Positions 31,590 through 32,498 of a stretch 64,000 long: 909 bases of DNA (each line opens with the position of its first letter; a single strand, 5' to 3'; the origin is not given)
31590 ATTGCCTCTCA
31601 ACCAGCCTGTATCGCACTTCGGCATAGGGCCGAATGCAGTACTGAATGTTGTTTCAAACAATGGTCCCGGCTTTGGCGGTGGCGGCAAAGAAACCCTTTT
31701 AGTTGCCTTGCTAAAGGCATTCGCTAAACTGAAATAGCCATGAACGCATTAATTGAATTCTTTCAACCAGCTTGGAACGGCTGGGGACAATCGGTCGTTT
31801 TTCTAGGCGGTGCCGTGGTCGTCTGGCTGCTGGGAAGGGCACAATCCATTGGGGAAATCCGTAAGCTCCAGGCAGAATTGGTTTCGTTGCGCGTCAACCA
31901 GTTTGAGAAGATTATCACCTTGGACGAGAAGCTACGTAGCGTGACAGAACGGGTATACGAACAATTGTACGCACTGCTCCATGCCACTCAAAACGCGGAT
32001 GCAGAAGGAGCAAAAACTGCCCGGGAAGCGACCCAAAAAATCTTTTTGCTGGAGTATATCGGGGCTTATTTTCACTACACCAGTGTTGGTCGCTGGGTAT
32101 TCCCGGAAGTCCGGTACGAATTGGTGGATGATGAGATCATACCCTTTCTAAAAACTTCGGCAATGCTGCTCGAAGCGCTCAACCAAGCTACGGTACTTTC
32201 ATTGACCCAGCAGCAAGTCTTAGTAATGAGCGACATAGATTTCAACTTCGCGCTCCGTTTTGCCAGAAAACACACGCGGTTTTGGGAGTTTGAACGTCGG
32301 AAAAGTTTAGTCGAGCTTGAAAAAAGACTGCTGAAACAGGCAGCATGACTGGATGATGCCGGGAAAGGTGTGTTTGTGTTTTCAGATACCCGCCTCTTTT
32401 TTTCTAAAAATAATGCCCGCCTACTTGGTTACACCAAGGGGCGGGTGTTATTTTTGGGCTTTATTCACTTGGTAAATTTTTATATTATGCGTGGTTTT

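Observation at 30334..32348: Five-gene cassette of small membrane proteins wedged between CHAT-3 and CHAT-4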

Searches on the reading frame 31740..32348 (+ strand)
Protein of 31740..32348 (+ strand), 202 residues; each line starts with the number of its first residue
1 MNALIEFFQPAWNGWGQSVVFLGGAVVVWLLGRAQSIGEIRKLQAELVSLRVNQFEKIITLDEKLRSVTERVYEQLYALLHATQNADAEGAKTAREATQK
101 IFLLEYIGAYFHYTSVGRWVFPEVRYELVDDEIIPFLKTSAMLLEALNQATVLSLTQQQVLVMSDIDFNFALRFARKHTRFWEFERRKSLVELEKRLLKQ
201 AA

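Call 5: search_protein_families(library=pfam, proteins=[window:31740-32345:+], max_evalue=10)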
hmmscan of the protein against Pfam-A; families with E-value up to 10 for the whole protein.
window:31740-32345:+ (202 aa): 2 families
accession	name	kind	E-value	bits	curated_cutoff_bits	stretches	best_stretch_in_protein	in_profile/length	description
PF16803.11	DRE2_N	-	0.073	13.7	23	1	40-91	36-92/130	Fe-S cluster assembly protein DRE2 N-terminus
PF24952.1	DUF7761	-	0.079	13.4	27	1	50-89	26-60/105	Domain of unknown function (DUF7761)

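Call 6: search_protein_families(library=padloc, proteins=[window:31740-32345:+], max_evalue=1)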
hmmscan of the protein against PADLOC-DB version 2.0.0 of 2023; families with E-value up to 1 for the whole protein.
window:31740-32345:+ (202 aa): 0 families

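Call 9: find_homologous_proteins(query=window:31740-32345:+)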
Query window:31740-32345:+ (202 aa): 14 proteins with E <= 0.001 among 316 candidates.
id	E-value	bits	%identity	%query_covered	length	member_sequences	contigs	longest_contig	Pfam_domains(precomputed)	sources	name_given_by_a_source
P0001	1.1e-125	434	100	100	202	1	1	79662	-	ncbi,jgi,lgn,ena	-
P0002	5.9e-123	425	98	100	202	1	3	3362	-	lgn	-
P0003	4.6e-102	357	81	99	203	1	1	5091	-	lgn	-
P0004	9.0e-97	340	80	100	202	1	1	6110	-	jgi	jgi:hypothetical protein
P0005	3.6e-92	325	76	99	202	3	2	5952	-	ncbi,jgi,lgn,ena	jgi:hypothetical protein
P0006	1.4e-89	317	73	100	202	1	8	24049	-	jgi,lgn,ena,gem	-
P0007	4.2e-84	299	68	100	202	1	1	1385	-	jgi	jgi:hypothetical protein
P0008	1.3e-78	281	65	99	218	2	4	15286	-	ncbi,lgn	-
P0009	3.4e-77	276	63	98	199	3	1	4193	-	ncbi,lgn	-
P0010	1.0e-75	271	63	91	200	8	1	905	-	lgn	-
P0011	2.2e-74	267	63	98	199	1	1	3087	-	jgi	jgi:hypothetical protein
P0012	9.1e-74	265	62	92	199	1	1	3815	-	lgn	-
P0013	6.1e-70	253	59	100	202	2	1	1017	-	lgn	-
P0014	2.8e-57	211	74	67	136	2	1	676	-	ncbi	-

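Call 10: find_encoding_contigs(protein=window:31740-32348:+, flank=10000, max_places=10)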
Protein window:31740-32348:+ (202 aa): 3 contigs read that carry it; 3 places shown.
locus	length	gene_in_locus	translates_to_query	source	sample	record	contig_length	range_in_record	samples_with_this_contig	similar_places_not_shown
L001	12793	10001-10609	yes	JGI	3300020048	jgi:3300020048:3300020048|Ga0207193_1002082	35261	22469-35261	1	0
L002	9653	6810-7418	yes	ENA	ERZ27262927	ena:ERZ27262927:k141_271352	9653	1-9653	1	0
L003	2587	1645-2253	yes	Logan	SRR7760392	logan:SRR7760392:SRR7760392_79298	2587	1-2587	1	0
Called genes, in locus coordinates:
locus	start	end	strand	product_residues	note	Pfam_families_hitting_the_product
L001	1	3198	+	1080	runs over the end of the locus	PF13424:TPR_12, PF13424:TPR_12, PF24885:TPR_NPHP3, PF13424:TPR_12, PF13374:TPR_10, PF13424:TPR_12, PF24885:TPR_NPHP3, PF00515:TPR_1, +22 more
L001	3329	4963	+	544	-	PF00112:Peptidase_C1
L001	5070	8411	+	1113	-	PF00515:TPR_1 (faint), PF07719:TPR_2 (faint), PF13424:TPR_12 (weak), PF13374:TPR_10, PF13424:TPR_12, PF24885:TPR_NPHP3 (weak), PF13424:TPR_12, PF12770:CHAT, +5 more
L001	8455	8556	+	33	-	-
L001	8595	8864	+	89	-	-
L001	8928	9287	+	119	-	-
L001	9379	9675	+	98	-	-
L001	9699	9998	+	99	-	-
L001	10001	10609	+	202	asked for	-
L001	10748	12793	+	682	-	?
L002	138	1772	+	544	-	PF00112:Peptidase_C1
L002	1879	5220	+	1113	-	PF00515:TPR_1 (faint), PF07719:TPR_2 (faint), PF13424:TPR_12 (weak), PF13374:TPR_10, PF13424:TPR_12, PF24885:TPR_NPHP3 (weak), PF13424:TPR_12, PF12770:CHAT, +5 more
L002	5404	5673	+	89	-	-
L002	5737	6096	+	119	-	-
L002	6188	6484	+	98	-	-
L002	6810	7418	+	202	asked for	-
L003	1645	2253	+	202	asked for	-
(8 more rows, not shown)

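Call 11: find_encoding_contigs(protein=P0006, flank=10000, max_places=3)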
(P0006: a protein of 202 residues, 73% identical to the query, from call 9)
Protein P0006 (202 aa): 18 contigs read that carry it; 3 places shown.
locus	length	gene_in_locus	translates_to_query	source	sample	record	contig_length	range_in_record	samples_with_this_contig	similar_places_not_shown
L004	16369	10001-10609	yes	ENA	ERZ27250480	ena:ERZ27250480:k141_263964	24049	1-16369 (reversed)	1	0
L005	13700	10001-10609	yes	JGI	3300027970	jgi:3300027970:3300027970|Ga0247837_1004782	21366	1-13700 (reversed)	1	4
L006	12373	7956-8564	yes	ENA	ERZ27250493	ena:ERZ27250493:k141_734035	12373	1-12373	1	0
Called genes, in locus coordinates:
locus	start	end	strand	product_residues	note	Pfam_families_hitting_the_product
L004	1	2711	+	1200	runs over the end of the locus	PF13424:TPR_12, PF13424:TPR_12, PF24885:TPR_NPHP3, PF00515:TPR_1, PF13374:TPR_10, PF13424:TPR_12, PF24885:TPR_NPHP3, PF00515:TPR_1, +35 more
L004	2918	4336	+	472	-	PF18962:Por_Secre_tail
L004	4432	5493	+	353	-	PF00413:Peptidase_M10 (faint), PF01400:Astacin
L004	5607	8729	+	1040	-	PF24885:TPR_NPHP3, PF13424:TPR_12, PF13424:TPR_12, PF24885:TPR_NPHP3, PF00515:TPR_1, PF13374:TPR_10, PF13424:TPR_12, PF13374:TPR_10, +24 more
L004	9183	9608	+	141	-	-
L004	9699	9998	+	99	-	-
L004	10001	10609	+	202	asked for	-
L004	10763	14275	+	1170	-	PF24885:TPR_NPHP3, PF13424:TPR_12, PF13374:TPR_10, PF13424:TPR_12, PF13374:TPR_10, PF13424:TPR_12, PF24885:TPR_NPHP3, PF13374:TPR_10, +45 more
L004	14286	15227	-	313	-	PF12895:ANAPC3 (weak)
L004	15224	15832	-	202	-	-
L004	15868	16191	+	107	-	PF07978:NIPSNAP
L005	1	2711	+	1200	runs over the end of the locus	PF13424:TPR_12, PF13424:TPR_12, PF24885:TPR_NPHP3, PF00515:TPR_1, PF13374:TPR_10, PF13424:TPR_12, PF24885:TPR_NPHP3, PF00515:TPR_1, +35 more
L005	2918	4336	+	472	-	PF18962:Por_Secre_tail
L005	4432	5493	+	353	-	PF00413:Peptidase_M10 (faint), PF01400:Astacin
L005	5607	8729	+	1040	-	PF24885:TPR_NPHP3, PF13424:TPR_12, PF13424:TPR_12, PF24885:TPR_NPHP3, PF00515:TPR_1, PF13374:TPR_10, PF13424:TPR_12, PF13374:TPR_10, +24 more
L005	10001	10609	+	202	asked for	-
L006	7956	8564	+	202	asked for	-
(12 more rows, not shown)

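Call 12: find_encoding_contigs(protein=P0008, flank=10000, max_places=3)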
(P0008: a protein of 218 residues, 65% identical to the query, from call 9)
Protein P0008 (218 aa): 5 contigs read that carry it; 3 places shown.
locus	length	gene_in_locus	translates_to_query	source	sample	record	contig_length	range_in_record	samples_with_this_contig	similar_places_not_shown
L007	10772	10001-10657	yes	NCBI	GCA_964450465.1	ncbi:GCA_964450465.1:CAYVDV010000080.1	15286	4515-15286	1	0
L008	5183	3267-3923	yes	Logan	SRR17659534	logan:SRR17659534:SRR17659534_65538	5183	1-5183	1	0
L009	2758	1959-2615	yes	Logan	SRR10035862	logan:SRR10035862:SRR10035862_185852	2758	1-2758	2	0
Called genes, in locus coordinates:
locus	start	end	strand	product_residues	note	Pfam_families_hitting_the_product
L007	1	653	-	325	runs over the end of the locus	-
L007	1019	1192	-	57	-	-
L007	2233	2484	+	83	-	PF18962:Por_Secre_tail (weak)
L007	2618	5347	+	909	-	PF00082:Peptidase_S8, PF18962:Por_Secre_tail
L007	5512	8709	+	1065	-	PF13424:TPR_12 (weak), PF24885:TPR_NPHP3 (weak), PF13424:TPR_12, PF24885:TPR_NPHP3, PF13424:TPR_12, PF13374:TPR_10, PF13424:TPR_12 (weak), PF12770:CHAT, +6 more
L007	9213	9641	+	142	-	-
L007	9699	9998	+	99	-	-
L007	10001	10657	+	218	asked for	-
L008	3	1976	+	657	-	?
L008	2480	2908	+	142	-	-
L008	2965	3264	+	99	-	-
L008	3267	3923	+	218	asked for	-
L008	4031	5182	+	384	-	?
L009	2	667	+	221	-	?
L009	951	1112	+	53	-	-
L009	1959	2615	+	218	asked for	-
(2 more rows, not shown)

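Call 13: find_encoding_contigs(protein=P0009, flank=10000, max_places=3)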
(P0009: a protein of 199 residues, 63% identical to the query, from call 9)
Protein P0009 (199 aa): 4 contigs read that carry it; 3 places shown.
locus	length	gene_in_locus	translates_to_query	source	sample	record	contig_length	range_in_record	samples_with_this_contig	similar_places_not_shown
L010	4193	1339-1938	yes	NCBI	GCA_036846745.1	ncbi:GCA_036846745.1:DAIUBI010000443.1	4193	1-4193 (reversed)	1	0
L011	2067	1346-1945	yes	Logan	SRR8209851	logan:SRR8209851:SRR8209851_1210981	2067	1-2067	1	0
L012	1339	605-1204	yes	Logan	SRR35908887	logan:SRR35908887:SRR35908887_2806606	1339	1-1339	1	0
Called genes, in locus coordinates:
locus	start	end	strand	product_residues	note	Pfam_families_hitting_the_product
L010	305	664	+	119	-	-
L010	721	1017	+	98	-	-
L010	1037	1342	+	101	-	-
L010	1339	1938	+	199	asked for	-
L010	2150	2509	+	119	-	-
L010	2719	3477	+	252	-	-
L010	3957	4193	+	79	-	?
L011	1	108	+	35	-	?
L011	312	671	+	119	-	-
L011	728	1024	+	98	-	-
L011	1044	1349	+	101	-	-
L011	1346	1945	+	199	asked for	-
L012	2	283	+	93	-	?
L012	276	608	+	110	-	-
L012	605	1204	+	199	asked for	-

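Call 18: find_related_loci(query=A1, collection=genome_contigs, flank=10000)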
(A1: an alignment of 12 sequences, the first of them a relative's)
Query A1 (202 aa) in genome_contigs; peptide patterns used: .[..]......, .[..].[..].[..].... (x = any residue, [..] = any of these).
62 stretches matched a pattern; 5 encode a relative of the query (tblastn E <= 1e-3); 5 distinct loci.
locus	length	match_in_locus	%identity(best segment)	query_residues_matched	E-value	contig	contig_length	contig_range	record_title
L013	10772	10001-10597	65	1-199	8e-86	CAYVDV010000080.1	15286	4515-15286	MAG TPA_asm: uncultured Saprospiraceae bacterium isolate binchicken_co118_291 genome assembly, contig: NODE_4149_length_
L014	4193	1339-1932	63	1-198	2e-85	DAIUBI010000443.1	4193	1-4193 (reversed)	MAG TPA_asm: Saprospiraceae bacterium isolate CTOTU1229 NODE_20556_length_4193_cov_9.111890, whole genome shotgun sequen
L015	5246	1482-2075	62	1-198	8e-84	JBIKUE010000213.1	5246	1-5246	MAG: Saprospiraceae bacterium isolate ME2015-08-07_3300034020_group6_bin72 Rohwer_bin598_scaffold_18722_c1, whole genome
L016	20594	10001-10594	62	1-198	4e-83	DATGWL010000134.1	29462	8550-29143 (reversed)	MAG TPA_asm: Saprospiraceae bacterium isolate SMAG_U10581 k141_32350, whole genome shotgun sequence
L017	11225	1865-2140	27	41-144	1e-4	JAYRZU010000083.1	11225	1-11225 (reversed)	MAG: Anaerolineae bacterium isolate XM5_ASISGE4bin.12 k141_532379, whole genome shotgun sequence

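Call 31: search_protein_representatives(alignment_id=A1)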
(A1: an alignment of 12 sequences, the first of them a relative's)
Query: 12 sequences, 202 profile positions. Proteins with E-value up to 0.001 (for the whole library): 70; up to 1e-10: 29; up to 1e-30: 5. The best 70 are listed.
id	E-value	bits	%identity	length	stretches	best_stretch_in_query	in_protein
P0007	1.6e-103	361.0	-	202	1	1-201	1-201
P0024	1.6e-51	191.2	-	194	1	10-197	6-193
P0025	9.2e-43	162.6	-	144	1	60-198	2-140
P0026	1.9e-40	155.0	-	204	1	11-198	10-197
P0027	3.0e-33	131.5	-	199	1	18-187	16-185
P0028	4.2e-27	111.5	-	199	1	19-197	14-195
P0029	9.8e-25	103.7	-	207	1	18-193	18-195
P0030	1.1e-24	103.6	-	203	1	10-197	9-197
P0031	4.6e-24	101.6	-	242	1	18-181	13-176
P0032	1.0e-21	93.9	-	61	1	142-201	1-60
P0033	6.3e-20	88.0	-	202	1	19-187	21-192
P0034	1.1e-19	87.2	-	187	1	7-190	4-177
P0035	7.5e-18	81.3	-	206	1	1-196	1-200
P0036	1.3e-16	77.3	-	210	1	24-183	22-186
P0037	1.4e-16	77.1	-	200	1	23-199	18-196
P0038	3.9e-16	75.7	-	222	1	10-199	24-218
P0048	4.5e-12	62.4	-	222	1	3-193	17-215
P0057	1.6e-09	54.1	-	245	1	20-191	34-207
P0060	5.2e-09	52.4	-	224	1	21-197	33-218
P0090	6.7e-04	35.7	-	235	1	24-197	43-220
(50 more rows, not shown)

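Call 33: find_encoding_contigs(protein=P0024, flank=8000, max_places=3)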
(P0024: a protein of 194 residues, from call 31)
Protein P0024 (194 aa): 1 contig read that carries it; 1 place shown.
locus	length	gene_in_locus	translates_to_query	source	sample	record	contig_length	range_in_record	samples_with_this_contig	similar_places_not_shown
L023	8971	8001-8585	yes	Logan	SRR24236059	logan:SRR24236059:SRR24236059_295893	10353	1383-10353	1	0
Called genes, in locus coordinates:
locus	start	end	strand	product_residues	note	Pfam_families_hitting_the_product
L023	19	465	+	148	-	-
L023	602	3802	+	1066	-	PF07719:TPR_2 (faint), PF24885:TPR_NPHP3 (faint), PF13424:TPR_12, PF13424:TPR_12, PF13374:TPR_10 (weak), PF17874:TPR_MalT, PF13424:TPR_12, PF12770:CHAT, +6 more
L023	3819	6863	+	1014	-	PF13176:TPR_7 (faint), PF17874:TPR_MalT, PF00515:TPR_1 (weak), PF13181:TPR_8 (weak), PF13374:TPR_10, PF13424:TPR_12, PF12770:CHAT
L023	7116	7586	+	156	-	-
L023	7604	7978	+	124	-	-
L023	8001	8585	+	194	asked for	-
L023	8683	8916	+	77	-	-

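Call 37: find_homologous_proteins(query=A2, max_evalue=0.001)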
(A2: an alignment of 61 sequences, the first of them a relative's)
Query A2 (61 sequences) (202 aa, profile of the alignment): 16 proteins with E <= 0.001 among 6246 candidates.
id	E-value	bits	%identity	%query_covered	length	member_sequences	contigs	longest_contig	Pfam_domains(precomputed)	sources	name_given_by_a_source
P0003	2.1e-58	215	81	99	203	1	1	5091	-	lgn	-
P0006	2.2e-58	215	73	100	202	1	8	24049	-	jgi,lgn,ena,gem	-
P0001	2.2e-57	212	100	100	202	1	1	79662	-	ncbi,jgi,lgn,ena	-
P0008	2.5e-57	212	65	99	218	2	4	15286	-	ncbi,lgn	-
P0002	1.1e-56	209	98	100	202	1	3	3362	-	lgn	-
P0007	7.5e-56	207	68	100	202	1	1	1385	-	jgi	jgi:hypothetical protein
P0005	1.9e-55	206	76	99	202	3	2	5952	-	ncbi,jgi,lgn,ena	jgi:hypothetical protein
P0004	3.1e-55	205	80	100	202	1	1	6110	-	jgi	jgi:hypothetical protein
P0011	1.7e-54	202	63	98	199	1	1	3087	-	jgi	jgi:hypothetical protein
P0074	1.9e-54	202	19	93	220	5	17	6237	-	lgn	-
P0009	3.9e-54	201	63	98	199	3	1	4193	-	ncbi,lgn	-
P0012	3.4e-53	198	62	92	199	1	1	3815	-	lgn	-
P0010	4.3e-52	195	63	91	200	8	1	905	-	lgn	-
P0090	1.5e-51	193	18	67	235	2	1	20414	-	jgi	-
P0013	1.5e-50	189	59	100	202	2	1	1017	-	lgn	-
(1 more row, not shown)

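Call 38: find_encoding_contigs(protein=P0090, flank=8000, max_places=2)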
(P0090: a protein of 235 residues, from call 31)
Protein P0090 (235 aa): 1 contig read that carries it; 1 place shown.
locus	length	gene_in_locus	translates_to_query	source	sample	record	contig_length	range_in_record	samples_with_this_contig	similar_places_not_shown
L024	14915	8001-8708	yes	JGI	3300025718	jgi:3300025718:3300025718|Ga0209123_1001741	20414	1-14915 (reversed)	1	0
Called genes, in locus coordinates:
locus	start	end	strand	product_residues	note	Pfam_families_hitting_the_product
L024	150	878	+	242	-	-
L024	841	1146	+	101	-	PF01381:HTH_3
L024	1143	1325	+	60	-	PF13560:HTH_31 (weak)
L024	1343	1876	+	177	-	PF01381:HTH_3 (weak)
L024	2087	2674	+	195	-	-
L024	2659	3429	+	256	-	-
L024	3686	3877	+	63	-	-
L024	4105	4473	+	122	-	PF27226:AF_1845 (faint)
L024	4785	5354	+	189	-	PF00239:Resolvase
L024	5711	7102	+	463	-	-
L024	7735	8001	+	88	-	-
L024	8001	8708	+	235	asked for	-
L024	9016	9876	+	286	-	-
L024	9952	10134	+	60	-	-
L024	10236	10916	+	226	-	-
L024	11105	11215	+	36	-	-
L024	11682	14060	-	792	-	PF20720:nSTAND3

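Call 39: find_encoding_contigs(protein=P0026, flank=8000, max_places=2)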
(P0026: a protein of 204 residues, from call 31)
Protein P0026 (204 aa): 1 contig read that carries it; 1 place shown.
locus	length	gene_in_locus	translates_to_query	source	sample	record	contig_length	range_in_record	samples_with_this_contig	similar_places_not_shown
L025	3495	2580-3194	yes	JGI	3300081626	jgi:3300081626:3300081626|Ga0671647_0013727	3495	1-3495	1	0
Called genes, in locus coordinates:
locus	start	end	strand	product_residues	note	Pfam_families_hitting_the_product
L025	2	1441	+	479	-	?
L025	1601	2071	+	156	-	-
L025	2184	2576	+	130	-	-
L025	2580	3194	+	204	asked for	-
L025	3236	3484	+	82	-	-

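Call 42: search_protein_families(library=pfam, proteins=[L025:1601-2068:+, L023:7116-7583:+, L025:2184-2573:+, L023:7604-7975:+, L025:3236-3481:+, L004:9183-9605:+, L004:8958-9167:+, L024:7735-7998:+, L016:9285-9683:+], max_evalue=5)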
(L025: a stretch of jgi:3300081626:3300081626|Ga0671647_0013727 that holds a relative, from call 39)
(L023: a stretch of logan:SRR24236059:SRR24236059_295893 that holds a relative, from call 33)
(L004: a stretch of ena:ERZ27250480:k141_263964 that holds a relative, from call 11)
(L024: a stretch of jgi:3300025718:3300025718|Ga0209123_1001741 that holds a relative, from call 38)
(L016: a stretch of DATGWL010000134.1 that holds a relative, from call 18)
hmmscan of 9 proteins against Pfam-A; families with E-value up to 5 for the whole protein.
L025:1601-2068:+ (156 aa): 4 families
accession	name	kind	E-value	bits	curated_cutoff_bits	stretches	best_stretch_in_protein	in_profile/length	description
PF07264.17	EI24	-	0.037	14.6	32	1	11-114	58-157/199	Sulfate transporter CysZ/Etoposide-induced protein 2.4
PF05128.17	DUF697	-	0.084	13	27.7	1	11-125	25-142/162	Domain of unknown function (DUF697)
PF00933.27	Glyco_hydro_3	-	0.16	11.9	27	1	14-91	107-172/316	Glycosyl hydrolase family 3 N terminal domain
PF07019.17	EMC6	-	1.4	9.9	23.3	0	91-131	17-56/81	EMC6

L023:7116-7583:+ (156 aa): 0 families

L025:2184-2573:+ (130 aa): 0 families

L023:7604-7975:+ (124 aa): 0 families

L025:3236-3481:+ (82 aa): 17 families
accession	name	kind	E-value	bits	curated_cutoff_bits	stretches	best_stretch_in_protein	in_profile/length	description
PF12760.12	Zn_ribbon_IS1595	-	0.0006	20.2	25.4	1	5-30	19-44/46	Transposase zinc-ribbon domain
PF09788.14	Tmemb_55A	-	0.0052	16.4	30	1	4-57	150-204/248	Transmembrane protein 55A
PF09779.14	Ima1_N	-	0.014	16.8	28.9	1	5-38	1-34/132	Ima1 N-terminal domain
PF08271.17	Zn_Ribbon_TF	-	0.02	14.9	29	1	6-29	2-25/43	TFIIB zinc-binding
PF17026.10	zf-RRPl_C4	-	0.023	15.3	28.9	1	6-47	3-42/108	Putative ribonucleoprotein zinc-finger pf C4 type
PF23451.1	Zn_ribbon_PaaD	-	0.032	14.3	27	1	3-30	13-46/53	PaaD zinc beta ribbon domain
PF01733.24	Nucleoside_tran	-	0.044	13.6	29.8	1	41-77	254-289/309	Nucleoside transporter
PF22289.1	DmmA-like_C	-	0.07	13.6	27.4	1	5-30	2-25/44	Dimethylamine monooxygenase subunit DmmA-like, C-terminal domain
PF01667.23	Ribosomal_S27e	-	0.081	13.1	24.5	1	4-30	7-33/55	Ribosomal protein S27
PF08792.16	A2L_zn_ribbon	-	0.092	12.9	22.9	1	3-31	2-29/33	A2L zinc ribbon domain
PF13248.11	Zn_ribbon_3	-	0.092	12.7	27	0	25-33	4-13/26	zinc-ribbon domain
PF05129.18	Zn_ribbon_Elf1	-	0.16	12.5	29.8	1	3-40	21-63/79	Transcription elongation factor Elf1 like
PF22191.2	IBR_1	-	0.18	12.2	27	1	4-30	3-28/47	IBR domain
PF07645.21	EGF_CA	-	0.19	12.4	27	1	8-31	10-32/43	Calcium-binding EGF domain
PF17848.7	Zn_ribbon_ACC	-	0.35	11.5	24.5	0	5-12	2-9/26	Acetyl-CoA carboxylase zinc finger domain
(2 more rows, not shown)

L004:9183-9605:+ (141 aa): 0 families

L004:8958-9167:+ (70 aa): 2 families
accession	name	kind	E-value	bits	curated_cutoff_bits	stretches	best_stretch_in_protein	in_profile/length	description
PF14012.11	DUF4229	-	0.0036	17.7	27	1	17-60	25-65/68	Protein of unknown function (DUF4229)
PF06170.17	DUF983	-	0.025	15.3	22.6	1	15-51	43-79/85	Protein of unknown function (DUF983)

L024:7735-7998:+ (88 aa): 1 family
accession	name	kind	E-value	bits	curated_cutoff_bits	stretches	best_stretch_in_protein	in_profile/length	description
PF24983.1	DUF7774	-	0.0016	18.9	26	1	26-71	29-74/97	Domain of unknown function (DUF7774)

L016:9285-9683:+ (133 aa): 0 families

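Call 46: find_related_loci(query=A4, collection=metagenome_contigs, flank=7000)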
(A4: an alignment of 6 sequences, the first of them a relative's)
Query A4 (194 aa) in metagenome_contigs; peptide patterns used: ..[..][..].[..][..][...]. (x = any residue, [..] = any of these).
600 stretches matched a pattern (row limit reached: there are more); 3 encode a relative of the query (tblastn E <= 1e-3); 3 distinct loci.
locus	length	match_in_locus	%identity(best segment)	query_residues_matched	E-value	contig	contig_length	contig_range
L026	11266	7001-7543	40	6-186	6e-45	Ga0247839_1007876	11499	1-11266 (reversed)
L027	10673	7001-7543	40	6-186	6e-45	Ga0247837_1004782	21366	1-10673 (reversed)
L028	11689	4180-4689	38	9-180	4e-34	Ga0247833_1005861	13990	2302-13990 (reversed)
